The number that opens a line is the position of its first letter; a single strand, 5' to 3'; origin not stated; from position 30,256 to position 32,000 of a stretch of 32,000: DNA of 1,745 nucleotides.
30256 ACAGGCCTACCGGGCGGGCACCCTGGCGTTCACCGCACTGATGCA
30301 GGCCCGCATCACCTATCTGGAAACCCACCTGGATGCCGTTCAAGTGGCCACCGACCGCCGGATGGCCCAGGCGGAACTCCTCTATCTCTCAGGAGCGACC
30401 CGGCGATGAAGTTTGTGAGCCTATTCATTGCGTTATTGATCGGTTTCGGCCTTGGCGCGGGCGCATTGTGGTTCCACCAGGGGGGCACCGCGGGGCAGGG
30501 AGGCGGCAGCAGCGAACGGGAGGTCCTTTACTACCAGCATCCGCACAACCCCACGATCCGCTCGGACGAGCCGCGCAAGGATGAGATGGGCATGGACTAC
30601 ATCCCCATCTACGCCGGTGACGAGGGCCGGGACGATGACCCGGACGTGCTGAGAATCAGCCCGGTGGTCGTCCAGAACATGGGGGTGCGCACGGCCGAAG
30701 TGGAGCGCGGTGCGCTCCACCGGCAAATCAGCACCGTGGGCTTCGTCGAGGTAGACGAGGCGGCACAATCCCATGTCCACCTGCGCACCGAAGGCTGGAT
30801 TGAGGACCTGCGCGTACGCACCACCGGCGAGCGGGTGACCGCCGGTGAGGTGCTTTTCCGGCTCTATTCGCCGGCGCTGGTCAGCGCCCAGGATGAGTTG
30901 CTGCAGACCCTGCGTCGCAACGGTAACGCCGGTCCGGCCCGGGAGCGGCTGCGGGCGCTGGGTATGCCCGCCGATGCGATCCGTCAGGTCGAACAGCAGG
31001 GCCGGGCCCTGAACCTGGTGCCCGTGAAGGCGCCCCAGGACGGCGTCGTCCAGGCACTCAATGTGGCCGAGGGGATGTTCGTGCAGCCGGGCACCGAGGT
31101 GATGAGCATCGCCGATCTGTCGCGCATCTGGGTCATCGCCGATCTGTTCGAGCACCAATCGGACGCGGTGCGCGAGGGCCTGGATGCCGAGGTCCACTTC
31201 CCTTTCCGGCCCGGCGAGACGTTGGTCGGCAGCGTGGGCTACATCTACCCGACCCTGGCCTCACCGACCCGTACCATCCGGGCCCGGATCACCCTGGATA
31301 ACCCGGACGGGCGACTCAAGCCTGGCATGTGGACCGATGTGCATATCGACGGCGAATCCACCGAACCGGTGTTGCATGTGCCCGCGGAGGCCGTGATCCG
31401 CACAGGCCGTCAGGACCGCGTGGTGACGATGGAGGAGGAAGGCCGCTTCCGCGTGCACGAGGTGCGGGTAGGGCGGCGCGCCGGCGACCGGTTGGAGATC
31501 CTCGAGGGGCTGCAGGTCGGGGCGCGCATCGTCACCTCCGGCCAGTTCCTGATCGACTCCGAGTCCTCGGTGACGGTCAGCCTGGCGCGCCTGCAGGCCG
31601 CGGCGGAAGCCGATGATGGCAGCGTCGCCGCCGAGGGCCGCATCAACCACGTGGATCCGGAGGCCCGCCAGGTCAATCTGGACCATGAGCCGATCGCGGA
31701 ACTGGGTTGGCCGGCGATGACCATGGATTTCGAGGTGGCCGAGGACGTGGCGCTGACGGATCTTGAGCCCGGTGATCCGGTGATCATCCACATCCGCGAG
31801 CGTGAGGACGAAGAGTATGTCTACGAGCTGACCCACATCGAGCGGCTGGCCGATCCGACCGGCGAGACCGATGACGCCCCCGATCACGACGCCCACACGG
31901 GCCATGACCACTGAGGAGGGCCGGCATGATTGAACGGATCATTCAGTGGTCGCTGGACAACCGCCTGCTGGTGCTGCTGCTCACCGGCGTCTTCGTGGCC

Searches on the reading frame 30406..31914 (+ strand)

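Call 42: search_protein_families(library=pfam, proteins=[window:30406-31914:+], max_evalue=0.001)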
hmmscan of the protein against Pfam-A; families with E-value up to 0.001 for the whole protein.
window:30406-31914:+ (502 aa): 5 families
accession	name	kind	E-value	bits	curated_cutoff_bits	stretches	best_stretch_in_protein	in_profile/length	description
PF16576.10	HlyD_D23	-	1.7e-73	246.9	30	1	104-309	2-213/214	Barrel-sandwich domain of CusB or HlyD membrane-fusion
PF11604.15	CusF_Ec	-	5.6e-24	84.2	27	1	407-474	2-69/72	Copper binding periplasmic protein CusF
PF13437.12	HlyD_3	-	1.6e-22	80.7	22.2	1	207-307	2-106/106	HlyD family secretion protein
PF16572.11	HlyD_D4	-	3.3e-07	30.5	26.4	1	152-200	3-54/55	Long alpha hairpin domain of cation efflux system protein, CusB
PF13533.13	Biotin_lipoyl_2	-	2.2e-05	24.6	29.8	1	205-229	1-25/32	Biotin-lipoyl like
